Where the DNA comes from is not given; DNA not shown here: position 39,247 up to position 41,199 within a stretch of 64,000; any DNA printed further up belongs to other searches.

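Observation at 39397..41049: Eukaryote-type protein-arginine deiminase (PAD) homolog in a bacterium, secreted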

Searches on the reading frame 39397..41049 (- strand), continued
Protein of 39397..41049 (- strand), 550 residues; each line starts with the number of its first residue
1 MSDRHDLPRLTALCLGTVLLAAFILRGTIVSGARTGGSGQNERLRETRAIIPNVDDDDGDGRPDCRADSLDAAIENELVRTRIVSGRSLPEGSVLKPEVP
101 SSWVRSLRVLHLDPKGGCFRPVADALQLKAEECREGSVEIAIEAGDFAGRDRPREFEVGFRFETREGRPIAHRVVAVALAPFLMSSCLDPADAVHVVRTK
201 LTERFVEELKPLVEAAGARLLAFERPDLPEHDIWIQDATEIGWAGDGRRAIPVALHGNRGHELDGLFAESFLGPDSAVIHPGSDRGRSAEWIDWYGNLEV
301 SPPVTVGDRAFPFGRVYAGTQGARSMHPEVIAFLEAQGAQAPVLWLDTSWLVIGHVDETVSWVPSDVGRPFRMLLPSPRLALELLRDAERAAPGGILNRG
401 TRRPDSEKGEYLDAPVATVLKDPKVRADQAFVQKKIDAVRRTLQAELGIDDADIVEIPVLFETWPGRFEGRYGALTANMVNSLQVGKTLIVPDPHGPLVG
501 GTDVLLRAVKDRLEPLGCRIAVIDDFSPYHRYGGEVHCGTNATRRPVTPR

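Call 19: find_encoding_contigs(protein=P0001, flank=6000, max_places=4)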
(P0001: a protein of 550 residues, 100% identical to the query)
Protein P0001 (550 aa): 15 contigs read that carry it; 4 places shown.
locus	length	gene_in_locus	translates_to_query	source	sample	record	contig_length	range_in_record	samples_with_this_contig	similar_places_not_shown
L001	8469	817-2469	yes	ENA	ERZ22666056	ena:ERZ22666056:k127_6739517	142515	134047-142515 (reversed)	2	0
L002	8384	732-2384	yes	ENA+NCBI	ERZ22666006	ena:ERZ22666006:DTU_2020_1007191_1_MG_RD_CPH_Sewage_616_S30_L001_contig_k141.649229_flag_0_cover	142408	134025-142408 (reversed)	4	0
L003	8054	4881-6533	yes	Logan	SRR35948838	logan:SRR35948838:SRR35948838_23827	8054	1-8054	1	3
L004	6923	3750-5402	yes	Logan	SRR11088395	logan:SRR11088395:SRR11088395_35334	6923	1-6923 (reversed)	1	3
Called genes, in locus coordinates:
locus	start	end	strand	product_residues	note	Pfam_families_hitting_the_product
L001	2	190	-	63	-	?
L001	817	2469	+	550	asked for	PF03068:PAD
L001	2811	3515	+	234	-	PF20329:DUF6624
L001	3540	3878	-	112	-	-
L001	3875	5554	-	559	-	PF00209:SNF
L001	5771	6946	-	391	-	PF14321:DUF4382, PF13620:CarboxypepD_reg (faint)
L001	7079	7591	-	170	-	PF05991:NYN_YacP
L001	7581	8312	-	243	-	PF13476:AAA_23 (weak), PF00005:ABC_tran, PF13304:AAA_21 (weak)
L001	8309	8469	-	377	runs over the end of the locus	-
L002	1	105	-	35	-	?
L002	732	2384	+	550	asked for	PF03068:PAD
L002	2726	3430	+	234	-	PF20329:DUF6624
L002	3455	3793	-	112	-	-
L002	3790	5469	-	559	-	PF00209:SNF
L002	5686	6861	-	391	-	PF14321:DUF4382, PF13620:CarboxypepD_reg (faint)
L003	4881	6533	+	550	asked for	PF03068:PAD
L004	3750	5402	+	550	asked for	PF03068:PAD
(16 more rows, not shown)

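Call 27: search_solved_structures(query=A2, max_evalue=0.01, show_alignments=5)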
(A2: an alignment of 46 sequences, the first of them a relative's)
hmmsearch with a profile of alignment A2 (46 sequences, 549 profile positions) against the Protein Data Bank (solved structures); distinct sequences matched with E-value up to 0.01: 27.
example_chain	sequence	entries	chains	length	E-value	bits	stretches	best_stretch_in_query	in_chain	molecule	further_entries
7d4y_A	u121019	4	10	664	2.9e-83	283.3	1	49-546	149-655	Protein-arginine deiminase type-3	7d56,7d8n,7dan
6ce1_A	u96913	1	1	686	3.2e-83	283.2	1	49-546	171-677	Protein-arginine deiminase type-3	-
3apn_A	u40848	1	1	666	3.5e-83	283.1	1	46-546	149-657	Protein-arginine deiminase type-4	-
4dkt_A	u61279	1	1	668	3.5e-83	283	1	46-546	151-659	Protein-arginine deiminase type-4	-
1wd8_A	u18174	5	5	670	3.5e-83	283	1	46-546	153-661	Protein-arginine deiminase type IV | Protein-arginine deiminase type-4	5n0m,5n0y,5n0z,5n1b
8r8u_A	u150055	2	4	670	3.5e-83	283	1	46-546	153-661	Protein-arginine deiminase type-4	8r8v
2dw5_A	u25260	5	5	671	3.6e-83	283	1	46-546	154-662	Protein-arginine deiminase type-4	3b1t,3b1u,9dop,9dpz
3apm_A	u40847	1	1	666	4.1e-83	282.8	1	46-546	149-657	Protein-arginine deiminase type-4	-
9huh_A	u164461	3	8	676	4.3e-83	282.8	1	46-546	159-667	Protein-arginine deiminase type-4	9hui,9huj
8god_A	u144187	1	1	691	4.6e-83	282.7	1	46-546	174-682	Protein-arginine deiminase type-4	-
8smk_A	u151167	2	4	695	4.7e-83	282.6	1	46-546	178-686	Protein-arginine deiminase type-4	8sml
7d5r_A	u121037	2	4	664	1.3e-81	277.9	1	49-546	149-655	Protein-arginine deiminase type-3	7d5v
1wd9_A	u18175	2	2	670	1.5e-81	277.6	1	46-546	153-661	Protein-arginine deiminase type IV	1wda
2dew_X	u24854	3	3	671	1.6e-81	277.6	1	46-546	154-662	Protein-arginine deiminase type IV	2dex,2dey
4x8c_A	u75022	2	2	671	1.8e-81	277.4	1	46-546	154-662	Protein-arginine deiminase type-4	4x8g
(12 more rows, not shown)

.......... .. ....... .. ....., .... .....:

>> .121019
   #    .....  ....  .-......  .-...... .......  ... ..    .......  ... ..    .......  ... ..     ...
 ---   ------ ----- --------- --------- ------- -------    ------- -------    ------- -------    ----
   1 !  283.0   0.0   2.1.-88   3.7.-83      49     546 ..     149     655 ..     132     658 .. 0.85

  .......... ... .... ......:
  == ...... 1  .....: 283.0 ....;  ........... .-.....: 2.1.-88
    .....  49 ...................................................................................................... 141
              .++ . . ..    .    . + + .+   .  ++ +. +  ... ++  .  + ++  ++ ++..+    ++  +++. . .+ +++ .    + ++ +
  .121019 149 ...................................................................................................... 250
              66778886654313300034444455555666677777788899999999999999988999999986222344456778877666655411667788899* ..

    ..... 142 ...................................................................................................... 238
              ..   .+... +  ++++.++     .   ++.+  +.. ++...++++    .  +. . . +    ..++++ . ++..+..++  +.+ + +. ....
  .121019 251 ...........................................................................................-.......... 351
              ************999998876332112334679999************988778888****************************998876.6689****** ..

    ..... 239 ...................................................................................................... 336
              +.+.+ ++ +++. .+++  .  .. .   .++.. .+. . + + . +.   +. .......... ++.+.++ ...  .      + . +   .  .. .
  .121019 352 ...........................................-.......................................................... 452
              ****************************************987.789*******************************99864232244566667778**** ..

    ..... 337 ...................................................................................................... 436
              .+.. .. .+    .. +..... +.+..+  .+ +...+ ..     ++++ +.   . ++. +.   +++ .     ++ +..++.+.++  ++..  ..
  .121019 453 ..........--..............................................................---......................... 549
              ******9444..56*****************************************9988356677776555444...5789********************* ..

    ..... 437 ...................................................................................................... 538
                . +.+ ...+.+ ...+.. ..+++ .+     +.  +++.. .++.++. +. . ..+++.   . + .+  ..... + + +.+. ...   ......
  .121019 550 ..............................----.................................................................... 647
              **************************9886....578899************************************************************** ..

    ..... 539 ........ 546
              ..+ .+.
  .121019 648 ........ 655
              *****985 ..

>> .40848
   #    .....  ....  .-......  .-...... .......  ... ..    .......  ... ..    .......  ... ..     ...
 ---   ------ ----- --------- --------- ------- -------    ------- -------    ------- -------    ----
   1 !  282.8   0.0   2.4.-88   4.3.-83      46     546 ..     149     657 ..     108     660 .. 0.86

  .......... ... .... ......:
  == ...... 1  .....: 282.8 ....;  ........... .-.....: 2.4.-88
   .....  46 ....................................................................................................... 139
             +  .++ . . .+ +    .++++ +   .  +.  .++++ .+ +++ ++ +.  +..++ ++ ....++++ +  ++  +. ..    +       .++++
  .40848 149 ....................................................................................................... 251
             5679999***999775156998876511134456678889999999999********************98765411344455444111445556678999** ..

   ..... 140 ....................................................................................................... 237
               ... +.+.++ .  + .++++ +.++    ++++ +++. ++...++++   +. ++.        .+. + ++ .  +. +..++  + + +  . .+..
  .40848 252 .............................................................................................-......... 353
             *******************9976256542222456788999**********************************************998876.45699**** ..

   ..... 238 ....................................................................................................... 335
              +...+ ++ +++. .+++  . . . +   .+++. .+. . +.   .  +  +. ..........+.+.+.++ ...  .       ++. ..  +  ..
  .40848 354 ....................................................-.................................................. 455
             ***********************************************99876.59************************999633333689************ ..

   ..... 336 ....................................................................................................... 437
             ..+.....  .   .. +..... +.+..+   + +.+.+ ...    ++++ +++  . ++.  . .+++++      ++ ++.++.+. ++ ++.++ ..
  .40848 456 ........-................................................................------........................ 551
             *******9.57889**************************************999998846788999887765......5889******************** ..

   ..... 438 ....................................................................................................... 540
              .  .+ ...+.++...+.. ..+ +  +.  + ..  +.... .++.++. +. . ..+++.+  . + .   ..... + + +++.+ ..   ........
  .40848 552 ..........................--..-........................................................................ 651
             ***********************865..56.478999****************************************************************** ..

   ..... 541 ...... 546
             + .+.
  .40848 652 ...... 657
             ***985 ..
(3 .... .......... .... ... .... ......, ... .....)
